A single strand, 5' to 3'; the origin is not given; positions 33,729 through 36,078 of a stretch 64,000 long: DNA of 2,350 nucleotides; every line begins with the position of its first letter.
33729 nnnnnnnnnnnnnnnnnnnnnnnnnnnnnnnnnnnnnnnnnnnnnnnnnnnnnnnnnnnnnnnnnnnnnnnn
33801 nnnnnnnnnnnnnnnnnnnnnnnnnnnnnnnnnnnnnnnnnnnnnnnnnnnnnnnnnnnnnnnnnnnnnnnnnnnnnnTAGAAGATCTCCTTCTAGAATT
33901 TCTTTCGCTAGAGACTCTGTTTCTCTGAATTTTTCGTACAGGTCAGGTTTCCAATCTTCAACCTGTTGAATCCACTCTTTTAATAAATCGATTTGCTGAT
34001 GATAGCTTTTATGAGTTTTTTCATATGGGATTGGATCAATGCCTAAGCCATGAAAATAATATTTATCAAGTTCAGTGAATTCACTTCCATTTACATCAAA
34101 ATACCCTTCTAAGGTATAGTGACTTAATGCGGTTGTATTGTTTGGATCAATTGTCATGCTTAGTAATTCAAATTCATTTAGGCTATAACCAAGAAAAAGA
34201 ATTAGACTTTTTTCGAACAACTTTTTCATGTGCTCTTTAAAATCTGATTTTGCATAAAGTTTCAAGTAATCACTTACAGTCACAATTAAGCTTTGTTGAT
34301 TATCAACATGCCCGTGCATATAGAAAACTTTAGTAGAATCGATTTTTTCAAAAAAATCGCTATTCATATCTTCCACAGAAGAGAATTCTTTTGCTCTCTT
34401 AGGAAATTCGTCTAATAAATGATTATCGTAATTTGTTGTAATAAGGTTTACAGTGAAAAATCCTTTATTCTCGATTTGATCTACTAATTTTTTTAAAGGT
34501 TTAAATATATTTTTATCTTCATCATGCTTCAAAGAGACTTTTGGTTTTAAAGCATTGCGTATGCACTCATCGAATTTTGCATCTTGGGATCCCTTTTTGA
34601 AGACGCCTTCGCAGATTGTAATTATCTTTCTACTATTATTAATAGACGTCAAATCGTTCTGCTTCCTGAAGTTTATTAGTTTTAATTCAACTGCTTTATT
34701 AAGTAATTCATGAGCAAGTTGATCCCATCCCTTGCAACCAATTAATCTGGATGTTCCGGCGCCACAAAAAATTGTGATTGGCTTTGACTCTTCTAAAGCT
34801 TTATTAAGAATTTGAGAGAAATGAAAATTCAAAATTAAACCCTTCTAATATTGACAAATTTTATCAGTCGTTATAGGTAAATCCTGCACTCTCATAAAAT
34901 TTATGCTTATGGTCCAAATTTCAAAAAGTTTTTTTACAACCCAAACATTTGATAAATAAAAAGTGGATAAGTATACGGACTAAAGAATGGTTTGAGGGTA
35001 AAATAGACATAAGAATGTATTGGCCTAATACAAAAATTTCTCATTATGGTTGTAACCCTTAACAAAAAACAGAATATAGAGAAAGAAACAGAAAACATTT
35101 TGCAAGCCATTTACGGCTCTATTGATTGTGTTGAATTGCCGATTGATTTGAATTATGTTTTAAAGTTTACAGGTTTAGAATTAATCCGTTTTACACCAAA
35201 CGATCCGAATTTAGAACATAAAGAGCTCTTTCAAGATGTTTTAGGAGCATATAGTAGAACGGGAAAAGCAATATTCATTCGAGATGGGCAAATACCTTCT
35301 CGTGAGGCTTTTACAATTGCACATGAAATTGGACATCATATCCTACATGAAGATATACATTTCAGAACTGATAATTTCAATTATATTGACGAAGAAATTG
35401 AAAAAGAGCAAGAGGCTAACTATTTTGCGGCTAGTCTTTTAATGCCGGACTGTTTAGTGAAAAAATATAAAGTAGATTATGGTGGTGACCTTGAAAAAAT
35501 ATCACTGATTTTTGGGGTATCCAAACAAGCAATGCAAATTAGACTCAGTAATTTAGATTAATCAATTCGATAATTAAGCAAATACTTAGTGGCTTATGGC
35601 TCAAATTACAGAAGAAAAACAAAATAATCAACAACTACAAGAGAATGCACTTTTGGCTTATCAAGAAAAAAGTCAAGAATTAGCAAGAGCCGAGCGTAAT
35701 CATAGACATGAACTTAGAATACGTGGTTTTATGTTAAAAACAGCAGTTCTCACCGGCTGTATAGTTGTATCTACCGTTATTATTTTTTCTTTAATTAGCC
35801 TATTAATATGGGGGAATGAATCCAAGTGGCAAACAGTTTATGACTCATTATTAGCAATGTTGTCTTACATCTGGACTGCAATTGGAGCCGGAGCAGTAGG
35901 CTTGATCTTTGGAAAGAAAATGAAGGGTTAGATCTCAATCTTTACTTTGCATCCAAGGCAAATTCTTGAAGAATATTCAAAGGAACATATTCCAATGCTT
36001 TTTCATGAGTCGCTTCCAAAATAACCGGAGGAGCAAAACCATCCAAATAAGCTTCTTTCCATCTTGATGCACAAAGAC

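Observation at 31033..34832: Translationally coupled SIR2-like NADase plus 948-aa helical partner: candidate undescribed (split DSR-like) anti-phage system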

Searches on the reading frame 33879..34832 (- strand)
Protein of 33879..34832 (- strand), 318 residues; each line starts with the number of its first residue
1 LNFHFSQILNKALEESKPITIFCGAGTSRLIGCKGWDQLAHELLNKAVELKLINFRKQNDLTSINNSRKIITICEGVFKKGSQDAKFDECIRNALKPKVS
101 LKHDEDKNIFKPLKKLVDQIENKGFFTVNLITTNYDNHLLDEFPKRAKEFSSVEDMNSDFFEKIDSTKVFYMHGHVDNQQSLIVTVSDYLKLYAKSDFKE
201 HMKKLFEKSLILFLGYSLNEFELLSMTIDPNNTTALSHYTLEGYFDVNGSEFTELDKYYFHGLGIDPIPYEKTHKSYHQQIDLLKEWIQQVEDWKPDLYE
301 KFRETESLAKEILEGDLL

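Call 3: search_protein_families(library=pfam, proteins=[window:33879-34832:-], max_evalue=1)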
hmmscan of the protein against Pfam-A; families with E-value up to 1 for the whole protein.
window:33879-34832:- (318 aa): 2 families
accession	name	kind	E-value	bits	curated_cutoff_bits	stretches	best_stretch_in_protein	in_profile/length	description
PF13289.12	SIR2_2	-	5.6e-18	65.8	24.5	1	130-240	3-118/141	SIR2-like domain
PF23528.1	Microp_apicomplexa_15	-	0.036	14.7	27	1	142-167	36-61/69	Apicomplexa microprotein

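Call 4: search_protein_families(library=padloc, proteins=[window:33879-34832:-], max_evalue=1)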
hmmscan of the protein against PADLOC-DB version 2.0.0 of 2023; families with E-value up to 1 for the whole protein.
window:33879-34832:- (318 aa): 7 families
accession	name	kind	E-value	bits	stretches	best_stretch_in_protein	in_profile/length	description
PDLC04166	Dsr1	-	1.3e-68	229.8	1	12-311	19-303/1227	-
PDLC03856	LmuA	-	4.3e-19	67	1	17-294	15-275/433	-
PDLC00407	ThsA1|ThsA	-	4.5e-12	43.4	1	7-220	11-198/478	STALD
PDLC00409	ThsA1|ThsA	-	5.5e-12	43.6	2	131-220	108-199/242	STALD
PDLC04968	PDC-S25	-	1.6e-09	35.3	1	20-219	26-230/517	-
PDLC04967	PDC-S25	-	2.1e-07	28.3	1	130-222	149-243/528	-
PDLC04087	SIR2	-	0.00028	17.9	1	18-167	18-170/343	-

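Call 5: search_protein_families(library=ncbifam, proteins=[window:33879-34832:-], max_evalue=1)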
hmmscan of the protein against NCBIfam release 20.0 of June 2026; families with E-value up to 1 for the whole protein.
window:33879-34832:- (318 aa): 0 families

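Call 8: search_solved_structures(query=window:33879-34832:-, max_evalue=0.01)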
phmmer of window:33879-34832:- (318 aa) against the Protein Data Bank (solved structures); distinct sequences matched with E-value up to 0.01: 6.
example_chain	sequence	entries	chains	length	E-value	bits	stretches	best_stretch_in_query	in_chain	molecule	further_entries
8zsf_D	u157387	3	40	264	8.7e-06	28.6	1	123-223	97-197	Sir2 family NAD-dependent protein deacetylase | KomC, SIR2 domain protein, NADase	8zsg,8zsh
9r3e_B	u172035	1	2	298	3.5e-05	26.6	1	28-254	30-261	Protein FAM118B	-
9r0p_B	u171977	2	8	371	6.7e-05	25.7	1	28-253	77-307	Protein FAM118B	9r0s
9xvc_H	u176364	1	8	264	7.6e-05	25.5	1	123-223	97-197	KomC(H146N), a SIR2-domain NADase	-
8zsi_E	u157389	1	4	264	0.00016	24.5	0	123-223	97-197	Sir2 family NAD-dependent protein deacetylase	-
3fd2_A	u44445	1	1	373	0.0027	20.4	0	107-152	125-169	Site-specific DNA endonuclease I-MsoI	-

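Call 95: predict_structure(alignment_id=A5)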
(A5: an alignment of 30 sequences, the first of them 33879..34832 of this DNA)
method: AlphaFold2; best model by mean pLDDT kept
length: 318 residues; sequences in the alignment: 30
mean_pLDDT: 88.2   pTM: 0.86
mean pLDDT of the five models: 88.2, 87.7, 87.0, 86.3, 85.2
residues with pLDDT >= 90: 194; 70-90: 92; 50-70: 31; < 50: 1
segments of 3 or more residues with pLDDT < 50: none
pLDDT, mean of each block of 10 residues (from residue 1): 88 93 95 95 98 98 96 98 97 93 88 96 92 93 82 64 78 90 91 88 89 90 77 75 83 89 90 92 96 83 76 67
secondary structure, 60 per line:
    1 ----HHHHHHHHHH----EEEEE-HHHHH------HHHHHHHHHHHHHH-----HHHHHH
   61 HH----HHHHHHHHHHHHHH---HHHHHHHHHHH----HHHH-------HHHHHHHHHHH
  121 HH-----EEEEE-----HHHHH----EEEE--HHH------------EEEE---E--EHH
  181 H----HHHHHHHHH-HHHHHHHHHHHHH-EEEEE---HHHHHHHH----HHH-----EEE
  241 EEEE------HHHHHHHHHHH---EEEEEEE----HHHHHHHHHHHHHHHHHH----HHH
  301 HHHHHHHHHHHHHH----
elements in order: H5-14 E19-23 H25-29 H36-49 H55-62 H67-80 H84-94 H99-102 H110-122 E128-132 H138-142 E147-150 E168-171 H186-194 H196-208 E210-214 H218-225 E238-244 H251-261 E265-271 H276-293 H298-314

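Call 97: fold_search(model_id=the predicted structure, library=pdb)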
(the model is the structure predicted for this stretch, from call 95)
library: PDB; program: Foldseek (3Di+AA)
matches with E <= 10: 709; with E <= 0.001: 99
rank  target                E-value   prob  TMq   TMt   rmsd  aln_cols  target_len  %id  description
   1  9v0g_E                2.3e-10  1.00  0.58  0.65   5.1       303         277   16  Helical structure of KomBC Complex (released 2025-12-17)
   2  9r3e_B                6.2e-10  1.00  0.65  0.68   4.3       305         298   20  Human FAM118B(34-334) 2 protomers (released 2025-11-26)
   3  9r0p_B                1.3e-09  1.00  0.65  0.69   4.2       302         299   18  human FAM118B trimeric filament (released 2025-11-26)
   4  8zsf_A                2.1e-09  1.00  0.61  0.72   4.3       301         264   19  CryoEM Helical Structure of KomC (released 2025-12-10)
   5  8zsi_E                2.8e-09  1.00  0.59  0.70   4.6       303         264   18  CryoEM Helical Structure of HAM-SIR2 with dITP and NAD fragment (released 2025-12-10)
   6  9xvc_E                6.1e-09  1.00  0.60  0.71   4.7       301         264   19  Cryo-EM Helical Structure of the dITP-KomBC(H146N) Complex with NAD Fragments (released 2026-01-21)
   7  7uxt_B                7.9e-09  1.00  0.60  0.43   4.6       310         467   16  Crystal structure of ligand-free SeThsA (released 2022-09-07)
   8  8wc0_B                9.1e-09  1.00  0.57  0.40   5.7       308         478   19  Crystal structure of EcThsA (released 2024-09-18)
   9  8btp_A                1.2e-08  1.00  0.60  0.42   5.1       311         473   17  Helical structure of BcThsA in complex with 1''-3'gc(etheno)ADPR (released 2024-02-21)
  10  8bto_A                1.3e-08  1.00  0.59  0.42   5.4       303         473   18  Helical structure of BcThsA in complex with 1''-3'gcADPR (released 2024-02-21)
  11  8wc0_A                2.2e-08  1.00  0.57  0.40   5.6       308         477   19  Crystal structure of EcThsA (released 2024-09-18)
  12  9v12_i                5.4e-08  1.00  0.55  0.62   5.7       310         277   14  Helical structure of KomBCMUT in complex with dITP and NAD (released 2025-12-24)
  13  9r0p_D                7.7e-08  1.00  0.44  0.61   4.0       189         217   19  human FAM118B trimeric filament (released 2025-11-26)
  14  8wya_E                7.7e-08  1.00  0.59  0.23   5.4       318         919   17  Cryo-EM structure of DSR2-tube complex (released 2024-04-10)
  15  8wkn_B                9.4e-08  1.00  0.57  0.21   4.8       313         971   17  Cryo-EM structure of DSR2-DSAD1 (released 2024-05-01)
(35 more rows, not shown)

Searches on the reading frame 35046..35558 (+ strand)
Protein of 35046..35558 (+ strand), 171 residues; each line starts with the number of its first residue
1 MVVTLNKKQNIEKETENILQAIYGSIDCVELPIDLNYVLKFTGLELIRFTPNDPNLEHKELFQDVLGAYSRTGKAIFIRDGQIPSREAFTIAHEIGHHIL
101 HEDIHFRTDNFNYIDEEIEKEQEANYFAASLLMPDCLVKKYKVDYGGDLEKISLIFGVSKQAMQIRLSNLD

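Call 3: search_protein_families(library=pfam, proteins=[window:35046-35558:+], max_evalue=1)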
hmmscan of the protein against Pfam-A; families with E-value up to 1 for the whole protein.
window:35046-35558:+ (171 aa): 5 families
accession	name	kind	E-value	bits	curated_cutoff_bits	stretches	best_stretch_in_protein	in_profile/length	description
PF06114.19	Peptidase_M78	-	7.3e-21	74.7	22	1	70-168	24-123/123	IrrE N-terminal-like domain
PF19527.4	DUF6055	-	0.049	13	27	1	68-130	110-173/417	Family of unknown function (DUF6055)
PF01400.30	Astacin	-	0.068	13.3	22.5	1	47-130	36-124/189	Astacin (Peptidase family M12A)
PF20573.4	DUF6782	-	0.12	12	27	1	62-98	65-101/241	Putative metallopeptidase family (DUF6782)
PF04228.19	Zn_peptidase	-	0.3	11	23.2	1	87-102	167-182/290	Putative neutral zinc metallopeptidase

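Call 4: search_protein_families(library=padloc, proteins=[window:35046-35558:+], max_evalue=1)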
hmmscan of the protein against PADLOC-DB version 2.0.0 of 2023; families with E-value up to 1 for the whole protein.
window:35046-35558:+ (171 aa): 18 families
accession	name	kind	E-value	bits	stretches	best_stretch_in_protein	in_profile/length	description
PDLC04141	capP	-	1.2e-20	72.1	1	16-170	6-153/242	capP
PDLC03947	RmrA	-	1.2e-11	42.1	1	64-137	184-256/383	-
PDLC03953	RmrA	-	2.6e-11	41.3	1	80-170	201-283/373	-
PDLC03945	RmrA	-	3.1e-11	41.1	1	80-139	201-257/394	-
PDLC03949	RmrA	-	5.9e-11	39.8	1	76-170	178-265/363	-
PDLC03954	RmrA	-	1.4e-10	38.6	1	86-170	207-290/380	-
PDLC03944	RmrA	-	2e-10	38.3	1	82-169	194-282/384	-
PDLC03948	RmrA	-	3.7e-09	33.9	1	77-135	197-253/397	-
PDLC03951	RmrA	-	3.1e-08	31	1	79-170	197-285/400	-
PDLC03952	RmrA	-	4.1e-08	30.5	1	84-135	217-266/395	-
PDLC03943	RmrA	-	7.7e-08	29.8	1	83-167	188-269/370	-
PDLC03946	RmrA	-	3.3e-07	27.4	1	76-140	179-235/357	-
PDLC03950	RmrA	-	5.7e-07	26.8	1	73-135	181-241/369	-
PDLC04776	PDC-M69B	-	1.8e-05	22.6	1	76-140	69-136/272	-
PDLC03956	RmrA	-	3.7e-05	20.9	1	80-168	199-284/399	-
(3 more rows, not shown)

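Call 5: search_protein_families(library=ncbifam, proteins=[window:35046-35558:+], max_evalue=1)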
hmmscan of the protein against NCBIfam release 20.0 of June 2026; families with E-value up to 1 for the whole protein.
window:35046-35558:+ (171 aa): 4 families
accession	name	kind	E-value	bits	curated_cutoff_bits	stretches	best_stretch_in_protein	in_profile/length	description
NF052239.1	antitox_spr1629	equivalog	2.8e-10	39.8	335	1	82-138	203-256/377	spr1629 family repressor/antitoxin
NF038139.1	Reg_Aceta_RamB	equivalog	6.5e-08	31.6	700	1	60-170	197-310/465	acetate metabolism transcriptional regulator RamB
NF050010.1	Zn_HExGHH_YpfJ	equivalog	0.05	13.1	250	1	87-136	161-208/285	KPN_02809 family neutral zinc metallopeptidase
NF007238.0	PRK09672.1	equivalog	0.081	12.1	274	1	88-136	166-208/309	phage exclusion protein Lit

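Call 71: find_homologous_proteins(query=window:35046-35558:+, max_evalue=0.00001)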
Query window:35046-35558:+ (171 aa): 21 proteins with E <= 0.00001 among 96 candidates.
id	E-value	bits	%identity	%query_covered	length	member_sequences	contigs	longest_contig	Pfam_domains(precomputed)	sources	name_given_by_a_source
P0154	9.8e-109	378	100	100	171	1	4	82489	PF06114.20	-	-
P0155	2.9e-82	292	75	99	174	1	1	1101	PF06114.20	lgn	-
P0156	9.2e-23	98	43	84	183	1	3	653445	PF06114.20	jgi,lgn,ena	jgi:Zn-dependent peptidase ImmA (M78 family)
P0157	1.9e-22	97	40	99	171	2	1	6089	PF06114.20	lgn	-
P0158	8.8e-19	86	39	95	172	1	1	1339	PF06114.20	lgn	-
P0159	3.9e-12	64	38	94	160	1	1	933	PF06114.20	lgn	-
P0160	6.8e-10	57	37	81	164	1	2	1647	PF06114.20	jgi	jgi:Zn-dependent peptidase ImmA (M78 family)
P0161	9.4e-10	56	37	81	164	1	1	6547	PF06114.20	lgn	-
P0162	9.6e-10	56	43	65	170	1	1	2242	PF06114.20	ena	-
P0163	1.1e-9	56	36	81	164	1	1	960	PF06114.20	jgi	jgi:Zn-dependent peptidase ImmA (M78 family)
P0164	1.6e-9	55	36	81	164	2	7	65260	PF06114.20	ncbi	ncbi:MAG: ImmA/IrrE family metallo-endopeptidase [Candidatus Sulfotelmatobacter sp.]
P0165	4.1e-9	54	33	89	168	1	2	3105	PF06114.20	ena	-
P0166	5.3e-9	54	39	65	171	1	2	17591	PF06114.20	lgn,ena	-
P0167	1.2e-8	53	40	56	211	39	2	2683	PF06114.20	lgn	-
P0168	3.2e-7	48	44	56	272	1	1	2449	PF06114.20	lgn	-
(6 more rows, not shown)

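Call 72: find_encoding_contigs(protein=P0156, flank=4000, max_places=2)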
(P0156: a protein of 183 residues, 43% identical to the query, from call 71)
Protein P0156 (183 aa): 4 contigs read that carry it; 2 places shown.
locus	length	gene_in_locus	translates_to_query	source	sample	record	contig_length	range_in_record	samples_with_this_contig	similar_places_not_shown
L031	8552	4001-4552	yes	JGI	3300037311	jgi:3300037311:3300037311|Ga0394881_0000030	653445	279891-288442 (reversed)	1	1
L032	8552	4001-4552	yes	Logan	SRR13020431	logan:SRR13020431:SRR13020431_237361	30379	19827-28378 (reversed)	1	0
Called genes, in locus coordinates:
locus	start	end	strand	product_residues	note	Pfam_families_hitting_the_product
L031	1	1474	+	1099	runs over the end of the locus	-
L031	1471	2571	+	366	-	-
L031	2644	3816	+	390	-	-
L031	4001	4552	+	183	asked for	PF06114:Peptidase_M78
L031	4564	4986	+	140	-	-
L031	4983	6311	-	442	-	-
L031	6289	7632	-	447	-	PF10396:TrmE_N, PF12631:MnmE_helical, PF00350:Dynamin_N (faint), PF01926:MMR_HSR1, PF02421:FeoB_N (weak)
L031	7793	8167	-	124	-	PF14520:HHH_5 (faint), PF12836:HHH_3, PF00633:HHH (weak), PF12826:HHH_2 (faint)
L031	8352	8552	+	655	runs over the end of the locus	PF00395:SLH (weak), PF04966:OprB (weak)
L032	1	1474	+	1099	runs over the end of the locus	-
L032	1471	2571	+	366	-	-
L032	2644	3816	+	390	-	-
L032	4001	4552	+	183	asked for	PF06114:Peptidase_M78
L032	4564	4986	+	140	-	-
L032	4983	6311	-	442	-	-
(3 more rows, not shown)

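Call 73: find_encoding_contigs(protein=P0157, flank=4000, max_places=2)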
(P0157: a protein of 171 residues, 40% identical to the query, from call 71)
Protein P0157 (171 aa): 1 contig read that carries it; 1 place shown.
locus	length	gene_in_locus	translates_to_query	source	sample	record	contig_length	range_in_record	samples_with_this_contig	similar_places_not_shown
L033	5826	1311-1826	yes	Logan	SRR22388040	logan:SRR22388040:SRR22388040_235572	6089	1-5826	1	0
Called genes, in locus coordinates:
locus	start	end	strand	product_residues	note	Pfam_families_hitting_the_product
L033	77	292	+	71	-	-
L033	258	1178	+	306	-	PF00290:Trp_syntA, PF00977:His_biosynth (weak)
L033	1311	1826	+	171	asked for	PF06114:Peptidase_M78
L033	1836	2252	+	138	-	-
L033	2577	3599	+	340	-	PF00793:DAHP_synth_1 (faint)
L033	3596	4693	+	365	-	PF13685:Fe-ADH_2, PF01761:DHQ_synthase, PF24621:DHQS_C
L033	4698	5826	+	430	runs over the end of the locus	PF00275:EPSP_synthase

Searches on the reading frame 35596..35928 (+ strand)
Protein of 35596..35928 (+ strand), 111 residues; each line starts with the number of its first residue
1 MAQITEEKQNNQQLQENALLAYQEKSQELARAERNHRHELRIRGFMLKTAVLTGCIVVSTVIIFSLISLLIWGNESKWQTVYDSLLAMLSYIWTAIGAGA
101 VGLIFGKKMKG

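Call 3: search_protein_families(library=pfam, proteins=[window:35596-35928:+], max_evalue=1)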
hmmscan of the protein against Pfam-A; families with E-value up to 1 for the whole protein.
window:35596-35928:+ (111 aa): 1 family
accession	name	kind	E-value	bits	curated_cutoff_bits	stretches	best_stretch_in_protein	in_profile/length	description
PF14235.11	DUF4337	-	0.42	11.2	27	0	3-66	85-138/161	Domain of unknown function (DUF4337)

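Call 4: search_protein_families(library=padloc, proteins=[window:35596-35928:+], max_evalue=1)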
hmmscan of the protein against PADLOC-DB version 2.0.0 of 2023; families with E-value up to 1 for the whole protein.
window:35596-35928:+ (111 aa): 0 families

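Call 5: search_protein_families(library=ncbifam, proteins=[window:35596-35928:+], max_evalue=1)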
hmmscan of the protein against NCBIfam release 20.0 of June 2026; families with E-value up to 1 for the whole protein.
window:35596-35928:+ (111 aa): 1 family
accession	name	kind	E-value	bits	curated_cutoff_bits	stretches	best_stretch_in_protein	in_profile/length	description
NF033632.1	SLATT_4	domain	0.17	11.7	55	1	32-109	20-83/154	SLATT domain-containing protein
